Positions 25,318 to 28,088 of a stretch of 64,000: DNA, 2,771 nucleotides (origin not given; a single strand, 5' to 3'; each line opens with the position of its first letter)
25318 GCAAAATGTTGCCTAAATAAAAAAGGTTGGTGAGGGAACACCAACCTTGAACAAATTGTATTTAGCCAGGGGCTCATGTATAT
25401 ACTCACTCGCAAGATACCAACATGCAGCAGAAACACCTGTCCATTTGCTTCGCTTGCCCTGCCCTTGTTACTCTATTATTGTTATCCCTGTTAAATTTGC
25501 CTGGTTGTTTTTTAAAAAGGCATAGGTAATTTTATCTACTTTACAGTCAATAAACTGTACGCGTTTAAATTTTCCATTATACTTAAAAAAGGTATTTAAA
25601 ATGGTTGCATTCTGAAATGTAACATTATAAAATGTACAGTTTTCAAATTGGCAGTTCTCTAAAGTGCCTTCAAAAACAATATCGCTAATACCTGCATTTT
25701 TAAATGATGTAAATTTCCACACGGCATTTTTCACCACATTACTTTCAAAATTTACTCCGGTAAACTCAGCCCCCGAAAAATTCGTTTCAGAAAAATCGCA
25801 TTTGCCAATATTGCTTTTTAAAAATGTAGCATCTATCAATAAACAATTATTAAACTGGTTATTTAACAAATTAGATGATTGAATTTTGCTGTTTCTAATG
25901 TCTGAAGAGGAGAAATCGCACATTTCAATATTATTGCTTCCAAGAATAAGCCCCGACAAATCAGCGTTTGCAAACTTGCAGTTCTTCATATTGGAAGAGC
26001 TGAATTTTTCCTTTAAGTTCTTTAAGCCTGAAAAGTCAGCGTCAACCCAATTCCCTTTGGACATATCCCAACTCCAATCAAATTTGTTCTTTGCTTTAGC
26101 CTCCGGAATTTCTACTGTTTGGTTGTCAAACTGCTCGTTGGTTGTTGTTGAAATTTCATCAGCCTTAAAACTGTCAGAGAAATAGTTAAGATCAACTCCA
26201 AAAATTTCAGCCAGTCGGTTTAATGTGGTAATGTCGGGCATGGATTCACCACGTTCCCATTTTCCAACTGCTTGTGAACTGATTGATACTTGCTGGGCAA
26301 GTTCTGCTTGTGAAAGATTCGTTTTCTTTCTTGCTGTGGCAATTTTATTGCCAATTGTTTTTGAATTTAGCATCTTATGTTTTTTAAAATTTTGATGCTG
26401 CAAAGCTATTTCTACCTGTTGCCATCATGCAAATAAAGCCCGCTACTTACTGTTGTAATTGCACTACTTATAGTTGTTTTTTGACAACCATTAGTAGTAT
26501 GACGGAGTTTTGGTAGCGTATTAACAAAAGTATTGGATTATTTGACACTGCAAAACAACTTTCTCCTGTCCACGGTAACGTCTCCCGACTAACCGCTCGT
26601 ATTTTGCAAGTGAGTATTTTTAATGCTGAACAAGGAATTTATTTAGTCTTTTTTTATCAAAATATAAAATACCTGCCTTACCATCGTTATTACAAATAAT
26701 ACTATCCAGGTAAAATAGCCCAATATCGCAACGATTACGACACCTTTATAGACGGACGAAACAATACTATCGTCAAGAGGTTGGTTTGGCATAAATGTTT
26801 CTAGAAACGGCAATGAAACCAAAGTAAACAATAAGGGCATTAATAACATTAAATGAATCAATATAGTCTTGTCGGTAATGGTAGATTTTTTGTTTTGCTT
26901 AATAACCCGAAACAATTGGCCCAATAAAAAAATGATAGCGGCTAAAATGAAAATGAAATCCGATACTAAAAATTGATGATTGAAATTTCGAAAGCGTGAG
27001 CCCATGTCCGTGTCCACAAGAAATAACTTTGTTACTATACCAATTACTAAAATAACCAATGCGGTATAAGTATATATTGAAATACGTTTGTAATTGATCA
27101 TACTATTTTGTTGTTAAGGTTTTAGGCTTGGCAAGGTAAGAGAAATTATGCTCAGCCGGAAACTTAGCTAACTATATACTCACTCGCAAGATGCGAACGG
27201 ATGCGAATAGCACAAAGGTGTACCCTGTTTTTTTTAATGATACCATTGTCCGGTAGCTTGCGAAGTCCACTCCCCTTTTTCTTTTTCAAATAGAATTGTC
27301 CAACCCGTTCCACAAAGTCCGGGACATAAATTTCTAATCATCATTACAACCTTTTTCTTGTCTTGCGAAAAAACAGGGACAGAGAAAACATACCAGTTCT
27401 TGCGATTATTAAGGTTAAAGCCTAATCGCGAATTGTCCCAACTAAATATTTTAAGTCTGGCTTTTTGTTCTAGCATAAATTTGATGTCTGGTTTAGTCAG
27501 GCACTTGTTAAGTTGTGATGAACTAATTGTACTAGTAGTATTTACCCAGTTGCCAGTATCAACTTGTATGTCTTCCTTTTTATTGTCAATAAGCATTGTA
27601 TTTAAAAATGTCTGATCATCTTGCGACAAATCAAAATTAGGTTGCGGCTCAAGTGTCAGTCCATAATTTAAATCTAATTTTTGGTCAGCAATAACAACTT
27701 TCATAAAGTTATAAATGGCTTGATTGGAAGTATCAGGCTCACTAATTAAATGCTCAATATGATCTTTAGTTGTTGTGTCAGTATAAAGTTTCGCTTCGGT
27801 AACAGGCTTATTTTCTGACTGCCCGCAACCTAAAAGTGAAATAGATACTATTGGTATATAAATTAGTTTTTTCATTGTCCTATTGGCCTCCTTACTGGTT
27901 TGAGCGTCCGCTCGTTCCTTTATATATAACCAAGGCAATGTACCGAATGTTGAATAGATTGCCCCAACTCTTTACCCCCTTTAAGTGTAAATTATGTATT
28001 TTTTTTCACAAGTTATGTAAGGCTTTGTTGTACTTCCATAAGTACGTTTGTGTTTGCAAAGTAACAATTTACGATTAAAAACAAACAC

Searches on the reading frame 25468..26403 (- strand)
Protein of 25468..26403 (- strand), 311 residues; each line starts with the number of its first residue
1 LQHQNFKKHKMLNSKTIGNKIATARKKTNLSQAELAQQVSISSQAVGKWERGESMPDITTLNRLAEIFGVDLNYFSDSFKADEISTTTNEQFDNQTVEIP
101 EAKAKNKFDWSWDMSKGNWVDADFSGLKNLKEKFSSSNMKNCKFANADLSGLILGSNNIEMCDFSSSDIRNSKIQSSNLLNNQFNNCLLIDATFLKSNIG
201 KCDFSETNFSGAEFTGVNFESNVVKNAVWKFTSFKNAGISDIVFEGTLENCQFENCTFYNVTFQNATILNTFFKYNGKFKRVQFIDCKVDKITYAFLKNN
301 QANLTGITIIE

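Call 6: search_protein_families(library=pfam, proteins=[window:25468-26403:-], max_evalue=0.01)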
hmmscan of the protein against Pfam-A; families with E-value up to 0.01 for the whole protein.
window:25468-26403:- (311 aa): 9 families
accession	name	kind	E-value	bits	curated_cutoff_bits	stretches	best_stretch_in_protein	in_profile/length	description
PF13599.13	Pentapeptide_4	-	1.9e-18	66.7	38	4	137-207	1-71/78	Pentapeptide repeat region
PF01381.28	HTH_3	-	6.5e-15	55.4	23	1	21-75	1-55/55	Helix-turn-helix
PF00805.28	Pentapeptide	-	1.3e-10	41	20.2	1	184-219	3-38/40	Pentapeptide repeats (8 copies)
PF23894.2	LD_SV2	-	6.6e-10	39.7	29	1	219-294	17-92/92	SV2A/B/C luminal domain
PF12844.13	HTH_19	-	1.1e-09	38.5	30.2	1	18-75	1-58/64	Helix-turn-helix domain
PF13576.12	Pentapeptide_3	-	2e-09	38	27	2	184-220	6-45/48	Pentapeptide repeats (9 copies)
PF13560.12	HTH_31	-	4.1e-09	37.1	27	1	18-71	3-57/64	Helix-turn-helix domain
PF13443.12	HTH_26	-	4.7e-05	24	22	1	26-72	7-54/63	Cro/C1-type HTH DNA-binding domain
PF15731.11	MqsA_antitoxin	-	0.0031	18.1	30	1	9-62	61-115/131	Antitoxin component of bacterial toxin-antitoxin system, MqsA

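Call 33: search_protein_families(library=padloc, proteins=[window:25468-26403:-], max_evalue=0.01)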
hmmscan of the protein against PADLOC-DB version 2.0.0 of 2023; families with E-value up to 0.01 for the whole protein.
window:25468-26403:- (311 aa): 20 families
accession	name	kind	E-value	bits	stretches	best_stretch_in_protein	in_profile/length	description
PDLC03945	RmrA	-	8e-14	49.6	1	17-89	3-75/394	-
PDLC03952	RmrA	-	1.5e-13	48.4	1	13-87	19-92/395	-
PDLC03951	RmrA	-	3e-13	47.5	1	19-88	11-80/400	-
PDLC03947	RmrA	-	4.2e-12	43.6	1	8-93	3-86/383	-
PDLC03954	RmrA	-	6e-12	43.2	1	15-101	9-92/380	-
PDLC02926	HTH_VI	-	9.3e-11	39.9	1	17-93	2-81/92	-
PDLC03949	RmrA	-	3.6e-10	37.2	1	19-78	5-64/363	-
PDLC03955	RmrA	-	6.4e-09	33.5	1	19-82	23-86/371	-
PDLC03956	RmrA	-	4e-08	30.7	1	17-81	9-74/399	-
PDLC03944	RmrA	-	4.6e-08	30.5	1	13-82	3-72/384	-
PDLC04142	capH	-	8.5e-08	31.2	1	14-90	4-74/103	capH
PDLC04775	PDC-M69A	-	1.9e-07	29.5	1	15-75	6-66/113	-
PDLC03946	RmrA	-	6.5e-07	26.4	1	19-78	5-64/357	-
PDLC03948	RmrA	-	1.6e-06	25.3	1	18-79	10-71/397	-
PDLC03665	Control_protein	-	3.7e-05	21.9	1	17-73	9-66/77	control protein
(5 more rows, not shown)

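Call 34: search_protein_families(library=ncbifam, proteins=[window:25468-26403:-], max_evalue=0.01)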
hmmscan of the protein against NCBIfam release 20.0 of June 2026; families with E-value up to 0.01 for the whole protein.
window:25468-26403:- (311 aa): 31 families (the best 25 are shown)
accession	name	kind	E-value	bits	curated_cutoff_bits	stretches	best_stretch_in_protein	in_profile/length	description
NF041951.1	phage_RstR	subfamily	3.3e-13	49.8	80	1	17-92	3-78/108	RstR family transcriptional repressor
NF052239.1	antitox_spr1629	equivalog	2.7e-12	46.5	335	1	17-81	3-67/377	spr1629 family repressor/antitoxin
NF007257.0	PRK09706.1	subfamily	4.1e-10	39.6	101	1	13-70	2-59/135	transcriptional repressor DicA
TIGR03070.1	couple_hipB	subfamily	2.7e-09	36.8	71.65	1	16-72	2-58/58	type II toxin-antitoxin system Y4mF family antitoxin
NF047416.1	penta_HetL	equivalog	1.8e-08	34.1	260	1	123-230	14-121/218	heterocyst differentiation pentapeptide repeat protein HetL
NF051894.1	anti_phage_HalA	equivalog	4e-08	32.8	250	2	199-268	58-131/338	anti-phage Hailong system effector protein HalA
TIGR00270.2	TIGR00270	equivalog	7.5e-08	32.3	110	1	18-76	77-135/159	multiprotein bridging factor aMBF1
NF033086.2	penta_rpt_Qnr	equivalog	2.7e-07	30.5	240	1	130-229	8-107/211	Qnr family pentapeptide repeat protein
NF003162.0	PRK04140.1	equivalog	2.7e-07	29.9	263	1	18-93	128-203/317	transcriptional regulator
NF007408.0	PRK09943.1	equivalog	5.8e-07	29.3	211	1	16-89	7-81/185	HTH-type transcriptional regulator PuuR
TIGR03830.1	CxxCG_CxxCG_HTH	subfamily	6e-07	29.3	61.8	1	9-57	58-106/127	type II TA system antitoxin MqsA family protein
NF000349.1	mfpA_AE000516.2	equivalog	1e-06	28.7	360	1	118-223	3-103/183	pentapeptide repeat protein MfpA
NF033375.2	penta_rpt_QnrE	exception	1.9e-06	28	480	1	125-273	6-151/214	QnrE family quinolone resistance pentapeptide repeat protein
NF011743.0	PRK15196.1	equivalog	2.8e-06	26.5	354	1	117-274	167-320/350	type III secretion system effector PipB2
NF038139.1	Reg_Aceta_RamB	equivalog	3.1e-06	26.1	700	1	17-81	3-67/465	acetate metabolism transcriptional regulator RamB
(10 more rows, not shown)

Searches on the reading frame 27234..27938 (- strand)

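Call 6: search_protein_families(library=pfam, proteins=[window:27234-27938:-], max_evalue=0.01)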
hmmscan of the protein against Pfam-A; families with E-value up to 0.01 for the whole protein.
window:27234-27938:- (234 aa): 1 family
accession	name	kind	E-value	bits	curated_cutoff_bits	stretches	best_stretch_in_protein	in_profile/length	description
PF14869.12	DUF4488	-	0.0061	16.9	27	0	94-164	20-87/123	Domain of unknown function (DUF4488)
